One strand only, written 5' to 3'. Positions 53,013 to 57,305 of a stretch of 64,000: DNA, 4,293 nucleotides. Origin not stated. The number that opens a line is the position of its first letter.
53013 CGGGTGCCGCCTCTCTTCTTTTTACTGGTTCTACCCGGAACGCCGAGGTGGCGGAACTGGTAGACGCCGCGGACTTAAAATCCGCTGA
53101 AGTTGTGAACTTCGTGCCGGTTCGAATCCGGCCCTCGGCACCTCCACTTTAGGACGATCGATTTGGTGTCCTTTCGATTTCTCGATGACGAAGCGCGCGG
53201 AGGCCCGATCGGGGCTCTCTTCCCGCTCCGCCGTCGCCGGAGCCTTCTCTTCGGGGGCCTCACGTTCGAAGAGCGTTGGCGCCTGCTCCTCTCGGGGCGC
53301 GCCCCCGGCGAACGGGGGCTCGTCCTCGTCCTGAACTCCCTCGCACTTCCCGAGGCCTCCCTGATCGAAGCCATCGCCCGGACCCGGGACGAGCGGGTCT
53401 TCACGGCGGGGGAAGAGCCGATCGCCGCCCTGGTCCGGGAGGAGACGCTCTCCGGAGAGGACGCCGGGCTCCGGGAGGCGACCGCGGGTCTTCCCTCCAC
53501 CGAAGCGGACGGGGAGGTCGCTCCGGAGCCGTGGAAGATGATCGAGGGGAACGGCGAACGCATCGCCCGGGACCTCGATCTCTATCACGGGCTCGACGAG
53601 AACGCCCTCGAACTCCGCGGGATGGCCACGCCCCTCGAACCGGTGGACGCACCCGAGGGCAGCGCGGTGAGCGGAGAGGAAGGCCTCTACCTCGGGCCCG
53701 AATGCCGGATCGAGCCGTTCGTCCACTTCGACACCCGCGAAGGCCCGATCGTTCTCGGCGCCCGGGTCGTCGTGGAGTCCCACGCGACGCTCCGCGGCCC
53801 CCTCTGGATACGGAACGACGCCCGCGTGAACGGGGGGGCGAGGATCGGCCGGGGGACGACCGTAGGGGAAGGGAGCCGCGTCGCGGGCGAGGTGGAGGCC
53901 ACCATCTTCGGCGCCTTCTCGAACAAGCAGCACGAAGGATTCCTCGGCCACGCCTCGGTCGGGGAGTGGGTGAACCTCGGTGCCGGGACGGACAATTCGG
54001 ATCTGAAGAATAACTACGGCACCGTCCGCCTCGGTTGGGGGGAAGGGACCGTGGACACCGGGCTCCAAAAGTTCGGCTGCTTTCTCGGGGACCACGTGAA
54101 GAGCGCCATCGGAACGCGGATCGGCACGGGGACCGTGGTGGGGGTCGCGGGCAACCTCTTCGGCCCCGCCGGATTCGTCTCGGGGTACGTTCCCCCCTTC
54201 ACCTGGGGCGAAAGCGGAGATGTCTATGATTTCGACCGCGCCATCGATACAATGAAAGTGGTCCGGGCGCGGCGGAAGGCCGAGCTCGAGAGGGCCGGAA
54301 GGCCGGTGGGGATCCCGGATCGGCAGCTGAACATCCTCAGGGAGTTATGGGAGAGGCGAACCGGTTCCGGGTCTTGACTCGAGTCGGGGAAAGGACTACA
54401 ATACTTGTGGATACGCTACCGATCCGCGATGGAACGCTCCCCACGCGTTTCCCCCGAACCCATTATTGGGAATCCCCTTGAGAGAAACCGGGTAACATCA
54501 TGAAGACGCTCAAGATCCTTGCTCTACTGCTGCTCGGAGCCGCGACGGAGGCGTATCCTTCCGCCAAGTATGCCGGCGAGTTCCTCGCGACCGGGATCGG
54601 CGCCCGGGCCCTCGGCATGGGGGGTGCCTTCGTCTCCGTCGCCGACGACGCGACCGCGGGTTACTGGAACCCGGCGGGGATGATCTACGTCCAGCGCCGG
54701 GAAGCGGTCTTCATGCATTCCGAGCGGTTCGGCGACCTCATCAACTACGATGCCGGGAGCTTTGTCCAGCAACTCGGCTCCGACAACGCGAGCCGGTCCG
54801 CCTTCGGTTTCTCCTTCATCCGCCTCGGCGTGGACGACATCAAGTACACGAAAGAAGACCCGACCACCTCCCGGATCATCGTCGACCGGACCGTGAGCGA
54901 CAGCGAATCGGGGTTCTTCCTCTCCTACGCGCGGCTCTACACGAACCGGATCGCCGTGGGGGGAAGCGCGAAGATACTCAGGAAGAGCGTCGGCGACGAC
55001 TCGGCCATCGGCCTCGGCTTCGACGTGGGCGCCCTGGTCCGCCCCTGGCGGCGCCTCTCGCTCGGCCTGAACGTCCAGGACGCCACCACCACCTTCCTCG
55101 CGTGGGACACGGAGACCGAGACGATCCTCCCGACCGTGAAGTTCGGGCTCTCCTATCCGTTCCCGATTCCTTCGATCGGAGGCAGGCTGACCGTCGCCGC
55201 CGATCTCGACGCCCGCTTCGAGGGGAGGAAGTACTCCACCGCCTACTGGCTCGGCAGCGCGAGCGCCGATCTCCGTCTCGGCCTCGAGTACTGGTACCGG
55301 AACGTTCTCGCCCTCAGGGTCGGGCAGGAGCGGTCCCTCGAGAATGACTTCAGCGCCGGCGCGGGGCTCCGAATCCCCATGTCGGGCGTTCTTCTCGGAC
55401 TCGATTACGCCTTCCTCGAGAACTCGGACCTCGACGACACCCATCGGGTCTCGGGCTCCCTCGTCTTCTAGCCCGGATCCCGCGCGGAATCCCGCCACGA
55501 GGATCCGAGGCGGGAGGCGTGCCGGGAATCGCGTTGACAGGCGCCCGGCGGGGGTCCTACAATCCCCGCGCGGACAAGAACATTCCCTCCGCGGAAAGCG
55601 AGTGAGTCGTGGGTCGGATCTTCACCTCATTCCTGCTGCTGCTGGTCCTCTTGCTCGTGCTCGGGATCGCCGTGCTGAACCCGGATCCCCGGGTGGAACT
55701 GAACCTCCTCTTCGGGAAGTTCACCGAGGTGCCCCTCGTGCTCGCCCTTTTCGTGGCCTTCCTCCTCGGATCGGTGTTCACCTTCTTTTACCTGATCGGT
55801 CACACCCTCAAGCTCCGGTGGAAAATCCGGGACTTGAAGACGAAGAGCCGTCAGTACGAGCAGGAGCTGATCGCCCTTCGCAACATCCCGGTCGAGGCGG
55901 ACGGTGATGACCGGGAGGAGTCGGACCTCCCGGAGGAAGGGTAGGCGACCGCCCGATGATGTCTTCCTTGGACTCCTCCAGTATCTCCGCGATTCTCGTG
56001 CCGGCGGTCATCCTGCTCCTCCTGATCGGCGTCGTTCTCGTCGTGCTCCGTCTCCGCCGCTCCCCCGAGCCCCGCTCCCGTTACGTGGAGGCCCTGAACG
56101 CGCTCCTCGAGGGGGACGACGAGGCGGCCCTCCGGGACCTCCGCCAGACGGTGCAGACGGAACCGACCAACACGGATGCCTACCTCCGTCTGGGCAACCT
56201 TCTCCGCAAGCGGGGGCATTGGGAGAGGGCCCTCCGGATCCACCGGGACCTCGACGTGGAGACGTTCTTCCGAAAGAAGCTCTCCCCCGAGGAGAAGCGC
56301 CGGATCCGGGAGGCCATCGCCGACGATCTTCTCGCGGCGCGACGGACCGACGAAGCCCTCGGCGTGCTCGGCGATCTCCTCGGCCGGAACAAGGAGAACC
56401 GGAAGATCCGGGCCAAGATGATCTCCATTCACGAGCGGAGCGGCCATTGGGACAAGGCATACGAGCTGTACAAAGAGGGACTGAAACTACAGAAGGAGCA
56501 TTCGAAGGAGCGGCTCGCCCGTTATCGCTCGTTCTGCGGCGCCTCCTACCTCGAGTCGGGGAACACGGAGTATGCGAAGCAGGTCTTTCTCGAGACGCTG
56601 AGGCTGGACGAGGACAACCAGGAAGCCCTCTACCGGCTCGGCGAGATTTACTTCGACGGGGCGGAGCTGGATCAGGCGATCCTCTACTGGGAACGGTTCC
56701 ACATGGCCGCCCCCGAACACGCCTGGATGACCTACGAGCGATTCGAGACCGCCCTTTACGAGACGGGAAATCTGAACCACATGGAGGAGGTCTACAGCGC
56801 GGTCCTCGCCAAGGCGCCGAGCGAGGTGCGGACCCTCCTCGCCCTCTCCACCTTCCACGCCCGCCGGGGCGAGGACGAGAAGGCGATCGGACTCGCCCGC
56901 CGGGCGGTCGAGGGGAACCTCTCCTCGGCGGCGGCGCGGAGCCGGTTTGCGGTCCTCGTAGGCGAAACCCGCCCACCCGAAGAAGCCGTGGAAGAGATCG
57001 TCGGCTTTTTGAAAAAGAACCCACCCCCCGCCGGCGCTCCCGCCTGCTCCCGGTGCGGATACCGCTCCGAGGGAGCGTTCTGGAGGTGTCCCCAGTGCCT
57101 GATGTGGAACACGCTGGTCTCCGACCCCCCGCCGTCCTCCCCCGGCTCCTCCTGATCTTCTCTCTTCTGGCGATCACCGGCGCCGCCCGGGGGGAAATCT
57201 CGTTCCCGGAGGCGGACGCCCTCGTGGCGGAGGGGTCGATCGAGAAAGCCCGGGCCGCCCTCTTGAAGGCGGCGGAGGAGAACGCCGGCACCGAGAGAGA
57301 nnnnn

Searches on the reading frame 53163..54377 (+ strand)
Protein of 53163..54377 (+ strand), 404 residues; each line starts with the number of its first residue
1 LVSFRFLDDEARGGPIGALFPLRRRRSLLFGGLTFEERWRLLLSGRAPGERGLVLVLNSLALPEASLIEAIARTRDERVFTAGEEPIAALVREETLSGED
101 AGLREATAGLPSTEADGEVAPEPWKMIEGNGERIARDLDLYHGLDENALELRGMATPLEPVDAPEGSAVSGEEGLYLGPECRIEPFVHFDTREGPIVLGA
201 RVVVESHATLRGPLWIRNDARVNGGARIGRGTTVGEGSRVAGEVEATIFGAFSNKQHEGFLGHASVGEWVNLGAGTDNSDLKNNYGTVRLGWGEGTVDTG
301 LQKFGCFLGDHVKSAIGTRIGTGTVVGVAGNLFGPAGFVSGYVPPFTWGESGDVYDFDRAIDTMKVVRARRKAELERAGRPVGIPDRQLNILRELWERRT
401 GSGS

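Call 7: search_protein_families(library=pfam, proteins=[window:53163-54377:+], max_evalue=0.01)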
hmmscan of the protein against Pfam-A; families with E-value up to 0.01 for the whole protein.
window:53163-54377:+ (404 aa): 2 families
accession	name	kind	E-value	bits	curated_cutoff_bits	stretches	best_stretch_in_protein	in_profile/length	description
PF13562.11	NTP_transf_4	-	4.2e-08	33.9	27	1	51-140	61-147/153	Sugar nucleotidyl transferase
PF00132.30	Hexapep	-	7.1e-08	32.3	27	1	215-242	9-36/36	Bacterial transferase hexapeptide (six repeats)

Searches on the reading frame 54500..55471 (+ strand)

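Call 52: search_protein_families(library=pfam, proteins=[window:54500-55471:+], max_evalue=0.01)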
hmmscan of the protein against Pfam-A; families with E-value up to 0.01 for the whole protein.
window:54500-55471:+ (323 aa): 3 families
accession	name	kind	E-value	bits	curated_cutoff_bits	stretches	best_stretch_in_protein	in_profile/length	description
PF19572.5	PorV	-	0.00016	21.7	27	1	27-162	14-144/243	Type IX secretion system protein PorV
PF03349.22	Toluene_X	-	0.0018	17.2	29.7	1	14-69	4-55/421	Outer membrane protein transport protein (OMPP1/FadL/TodX)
PF03687.19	UPF0164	-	0.0051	16.1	21.4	1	33-94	48-108/325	Uncharacterised protein family (UPF0164)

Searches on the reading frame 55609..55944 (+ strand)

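Call 52: search_protein_families(library=pfam, proteins=[window:55609-55944:+], max_evalue=0.01)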
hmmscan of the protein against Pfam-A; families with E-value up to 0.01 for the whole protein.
window:55609-55944:+ (111 aa): 1 family
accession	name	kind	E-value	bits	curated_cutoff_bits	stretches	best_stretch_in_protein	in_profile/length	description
PF06305.16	LapA_dom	-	8.8e-13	48.4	28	1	29-87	6-63/64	Lipopolysaccharide assembly protein A domain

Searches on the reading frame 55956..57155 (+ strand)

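Call 52: search_protein_families(library=pfam, proteins=[window:55956-57155:+], max_evalue=0.01)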
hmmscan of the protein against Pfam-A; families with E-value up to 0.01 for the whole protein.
window:55956-57155:+ (399 aa): 20 families
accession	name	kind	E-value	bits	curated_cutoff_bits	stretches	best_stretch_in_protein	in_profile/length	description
PF14559.12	TPR_19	-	6.6e-19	68.5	25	3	49-95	1-47/68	Tetratricopeptide repeat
PF13428.12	TPR_14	-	2.3e-15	56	23.5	0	292-332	2-42/44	Tetratricopeptide repeat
PF07719.23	TPR_2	-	1e-14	53.8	27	0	158-182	10-34/34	Tetratricopeptide repeat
PF13432.12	TPR_16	-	3.5e-13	50.2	32.7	1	197-246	6-54/65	Tetratricopeptide repeat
PF13431.12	TPR_17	-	1.7e-10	40.8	24.4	1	64-93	4-33/34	Tetratricopeptide repeat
PF13414.12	TPR_11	-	1.3e-09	38.1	26.8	1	196-233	2-39/42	TPR repeat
PF00515.34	TPR_1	-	2.5e-09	37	27.8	0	223-247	2-26/34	Tetratricopeptide repeat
PF13176.12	TPR_7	-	2.9e-09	36.7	27.9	1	75-98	1-24/36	Tetratricopeptide repeat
PF14561.12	TPR_20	-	3.3e-09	37.4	25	0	55-93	4-42/90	Tetratricopeptide repeat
PF13174.12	TPR_6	-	1.7e-08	35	26.3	0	223-248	1-26/33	Tetratricopeptide repeat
PF18073.7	Zn_ribbon_LapB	-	6.7e-08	32.5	25.7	1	364-388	3-27/28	Rubredoxin metal binding domain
PF25064.1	ARM_TT21_5th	-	1.6e-07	32.1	27.8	0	123-232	9-116/117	TT21 fifth ARM repeats domain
PF23914.1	TPR_CcmH_CycH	-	4.3e-07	30.4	42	0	200-252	99-151/158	Cytochrome c-type biogenesis protein H TPR domain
PF13424.12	TPR_12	-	6.3e-07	29.9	30.1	1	155-219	9-76/77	Tetratricopeptide repeat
PF12895.13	ANAPC3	-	3.7e-06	27.5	27.2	0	196-242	31-76/82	Anaphase-promoting complex, cyclosome, subunit 3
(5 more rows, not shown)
